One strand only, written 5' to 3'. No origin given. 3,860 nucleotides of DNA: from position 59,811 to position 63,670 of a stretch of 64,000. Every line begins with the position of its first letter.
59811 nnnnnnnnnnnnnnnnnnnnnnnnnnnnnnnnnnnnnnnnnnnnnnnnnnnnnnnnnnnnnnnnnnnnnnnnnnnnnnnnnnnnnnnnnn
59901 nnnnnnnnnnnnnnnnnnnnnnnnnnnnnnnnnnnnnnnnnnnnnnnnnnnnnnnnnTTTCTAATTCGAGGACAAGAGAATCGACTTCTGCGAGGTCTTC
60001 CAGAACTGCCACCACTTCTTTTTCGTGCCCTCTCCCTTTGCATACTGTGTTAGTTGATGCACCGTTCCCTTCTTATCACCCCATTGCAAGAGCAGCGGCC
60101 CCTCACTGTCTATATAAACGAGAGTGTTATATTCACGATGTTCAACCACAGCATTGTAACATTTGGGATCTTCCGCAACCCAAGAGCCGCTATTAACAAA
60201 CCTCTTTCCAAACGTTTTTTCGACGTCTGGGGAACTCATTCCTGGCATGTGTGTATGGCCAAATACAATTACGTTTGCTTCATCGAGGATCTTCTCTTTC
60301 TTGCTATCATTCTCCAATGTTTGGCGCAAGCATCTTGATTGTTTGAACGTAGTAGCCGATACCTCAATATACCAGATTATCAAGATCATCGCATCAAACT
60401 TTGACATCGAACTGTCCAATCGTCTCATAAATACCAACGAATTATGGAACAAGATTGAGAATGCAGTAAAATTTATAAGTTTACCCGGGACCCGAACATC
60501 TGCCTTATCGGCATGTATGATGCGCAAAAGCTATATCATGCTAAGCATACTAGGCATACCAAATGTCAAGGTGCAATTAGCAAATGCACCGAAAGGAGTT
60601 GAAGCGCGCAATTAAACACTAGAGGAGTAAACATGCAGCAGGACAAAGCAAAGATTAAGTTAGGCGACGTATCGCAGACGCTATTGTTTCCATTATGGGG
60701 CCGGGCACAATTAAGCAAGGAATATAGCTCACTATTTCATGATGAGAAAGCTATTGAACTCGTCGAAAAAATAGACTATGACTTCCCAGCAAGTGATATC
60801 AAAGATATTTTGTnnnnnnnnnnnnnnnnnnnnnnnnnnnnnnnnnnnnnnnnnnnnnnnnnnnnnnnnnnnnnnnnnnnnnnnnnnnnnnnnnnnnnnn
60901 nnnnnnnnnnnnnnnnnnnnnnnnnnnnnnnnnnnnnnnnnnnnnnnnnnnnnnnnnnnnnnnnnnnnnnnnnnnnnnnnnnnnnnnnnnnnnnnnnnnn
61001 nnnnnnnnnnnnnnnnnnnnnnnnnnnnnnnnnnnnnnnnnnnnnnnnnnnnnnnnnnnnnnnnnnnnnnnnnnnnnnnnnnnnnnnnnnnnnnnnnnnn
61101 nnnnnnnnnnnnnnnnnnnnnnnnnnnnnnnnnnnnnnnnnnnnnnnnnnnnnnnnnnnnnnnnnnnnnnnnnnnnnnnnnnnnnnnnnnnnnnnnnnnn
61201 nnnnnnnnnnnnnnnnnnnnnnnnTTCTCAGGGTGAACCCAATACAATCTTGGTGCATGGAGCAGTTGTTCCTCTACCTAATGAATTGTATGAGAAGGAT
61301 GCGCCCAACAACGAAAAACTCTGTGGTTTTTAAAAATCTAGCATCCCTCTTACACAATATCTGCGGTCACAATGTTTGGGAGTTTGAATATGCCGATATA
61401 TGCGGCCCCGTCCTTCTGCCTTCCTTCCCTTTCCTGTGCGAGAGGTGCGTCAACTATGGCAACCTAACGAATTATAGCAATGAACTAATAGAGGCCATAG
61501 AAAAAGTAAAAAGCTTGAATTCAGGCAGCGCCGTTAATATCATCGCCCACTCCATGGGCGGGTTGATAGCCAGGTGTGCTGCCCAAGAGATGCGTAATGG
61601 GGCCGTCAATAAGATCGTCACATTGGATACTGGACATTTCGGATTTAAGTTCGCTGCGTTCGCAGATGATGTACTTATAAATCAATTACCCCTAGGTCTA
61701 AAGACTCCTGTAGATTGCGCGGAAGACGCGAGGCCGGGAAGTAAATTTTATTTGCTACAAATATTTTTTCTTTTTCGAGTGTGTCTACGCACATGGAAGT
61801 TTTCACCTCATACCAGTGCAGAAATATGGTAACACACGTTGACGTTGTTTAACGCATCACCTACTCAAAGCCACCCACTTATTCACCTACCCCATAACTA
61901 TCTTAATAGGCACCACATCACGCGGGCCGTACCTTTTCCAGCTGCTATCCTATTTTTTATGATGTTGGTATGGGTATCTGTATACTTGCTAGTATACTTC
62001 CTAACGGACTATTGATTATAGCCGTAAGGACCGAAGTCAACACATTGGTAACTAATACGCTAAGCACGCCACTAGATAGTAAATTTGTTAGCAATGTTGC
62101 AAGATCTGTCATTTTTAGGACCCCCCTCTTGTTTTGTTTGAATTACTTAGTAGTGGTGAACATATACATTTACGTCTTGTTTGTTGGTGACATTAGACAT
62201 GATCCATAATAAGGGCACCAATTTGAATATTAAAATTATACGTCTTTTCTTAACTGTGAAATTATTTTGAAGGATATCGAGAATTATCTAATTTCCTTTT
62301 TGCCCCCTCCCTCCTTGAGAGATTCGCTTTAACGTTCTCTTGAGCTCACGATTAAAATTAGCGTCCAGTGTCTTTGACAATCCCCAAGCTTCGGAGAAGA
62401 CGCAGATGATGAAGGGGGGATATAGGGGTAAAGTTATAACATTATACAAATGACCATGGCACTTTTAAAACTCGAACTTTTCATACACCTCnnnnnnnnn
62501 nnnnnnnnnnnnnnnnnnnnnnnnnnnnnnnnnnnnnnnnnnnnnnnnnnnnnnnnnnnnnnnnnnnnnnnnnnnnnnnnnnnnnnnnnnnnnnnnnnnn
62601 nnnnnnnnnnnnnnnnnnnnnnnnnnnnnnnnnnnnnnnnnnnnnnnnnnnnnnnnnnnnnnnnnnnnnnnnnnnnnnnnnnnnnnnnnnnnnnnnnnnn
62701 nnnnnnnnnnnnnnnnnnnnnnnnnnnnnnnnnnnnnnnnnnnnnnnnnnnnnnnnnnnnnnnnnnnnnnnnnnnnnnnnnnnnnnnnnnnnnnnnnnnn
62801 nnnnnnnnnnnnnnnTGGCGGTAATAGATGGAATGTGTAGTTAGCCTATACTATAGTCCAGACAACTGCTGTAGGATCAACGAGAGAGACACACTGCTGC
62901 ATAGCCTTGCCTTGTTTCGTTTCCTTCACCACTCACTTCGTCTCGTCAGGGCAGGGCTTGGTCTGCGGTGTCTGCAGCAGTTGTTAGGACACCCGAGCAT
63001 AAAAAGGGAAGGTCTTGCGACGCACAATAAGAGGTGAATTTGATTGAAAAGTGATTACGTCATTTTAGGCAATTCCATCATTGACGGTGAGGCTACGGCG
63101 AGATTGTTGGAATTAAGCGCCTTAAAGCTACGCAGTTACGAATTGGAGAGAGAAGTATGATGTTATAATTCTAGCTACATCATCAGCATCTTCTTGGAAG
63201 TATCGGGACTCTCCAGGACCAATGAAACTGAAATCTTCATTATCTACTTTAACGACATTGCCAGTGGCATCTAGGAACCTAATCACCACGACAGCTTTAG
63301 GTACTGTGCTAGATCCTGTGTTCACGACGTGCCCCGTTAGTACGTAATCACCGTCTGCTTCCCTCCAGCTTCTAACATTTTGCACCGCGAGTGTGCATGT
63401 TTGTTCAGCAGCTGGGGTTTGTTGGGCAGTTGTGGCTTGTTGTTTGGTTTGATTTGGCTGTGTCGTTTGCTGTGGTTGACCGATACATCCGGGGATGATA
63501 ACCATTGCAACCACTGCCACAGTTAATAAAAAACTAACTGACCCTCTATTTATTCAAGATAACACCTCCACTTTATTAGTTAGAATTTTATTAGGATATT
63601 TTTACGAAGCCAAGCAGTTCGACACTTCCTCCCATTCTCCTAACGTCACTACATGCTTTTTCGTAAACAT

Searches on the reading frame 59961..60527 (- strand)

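Call 43: search_protein_families(library=pfam, proteins=[window:59961-60527:-], max_evalue=0.01)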
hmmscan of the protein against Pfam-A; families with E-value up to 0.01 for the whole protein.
window:59961-60527:- (188 aa): 1 family
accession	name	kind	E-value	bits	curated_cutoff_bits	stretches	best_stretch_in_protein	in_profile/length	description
PF12850.12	Metallophos_2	-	0.00043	20.8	27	1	79-119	103-138/154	Calcineurin-like phosphoesterase superfamily domain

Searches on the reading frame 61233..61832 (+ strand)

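Call 43: search_protein_families(library=pfam, proteins=[window:61233-61832:+], max_evalue=0.01)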
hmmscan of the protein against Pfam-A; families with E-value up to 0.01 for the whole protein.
window:61233-61832:+ (199 aa): 9 families
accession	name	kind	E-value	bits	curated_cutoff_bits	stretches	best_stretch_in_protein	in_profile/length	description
PF07819.20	PGAP1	-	4.4e-08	33.6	24.3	1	79-135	69-129/233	PGAP1-like alpha/beta domain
PF00561.26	Abhydrolase_1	-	7.5e-07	29.5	25.8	1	79-133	48-102/245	alpha/beta hydrolase fold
PF02089.21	Palm_thioest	-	1.4e-05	25.4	26.8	1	80-139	53-114/254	Palmitoyl protein thioesterase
PF12146.15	Hydrolase_4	-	0.00056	19.7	27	1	77-125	54-101/239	Serine aminopeptidase, S33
PF05057.20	DUF676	-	0.00075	19.5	20.3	1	86-124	64-103/217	Putative serine esterase (DUF676)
PF24096.1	DUF7379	-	0.0014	19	33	1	84-141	56-118/191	Domain of unknown function (DUF7379)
PF05990.18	DUF900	-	0.0015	18.5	20.5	1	79-127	73-122/232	Alpha/beta hydrolase of unknown function (DUF900)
PF01674.24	Lipase_2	-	0.0026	17.8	20.3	1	88-119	64-95/219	Lipase (class 2)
PF02450.21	LCAT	-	0.005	16.5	21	1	78-122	101-144/392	Lecithin:cholesterol acyltransferase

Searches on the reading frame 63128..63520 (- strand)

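Call 43: search_protein_families(library=pfam, proteins=[window:63128-63520:-], max_evalue=0.01)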
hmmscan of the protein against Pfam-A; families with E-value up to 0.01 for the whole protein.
window:63128-63520:- (130 aa): 1 family
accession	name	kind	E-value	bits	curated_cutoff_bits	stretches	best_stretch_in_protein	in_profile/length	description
PF19516.4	DUF6049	-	0.0018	17.4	30.1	1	3-81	9-84/708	Family of unknown function (DUF6049)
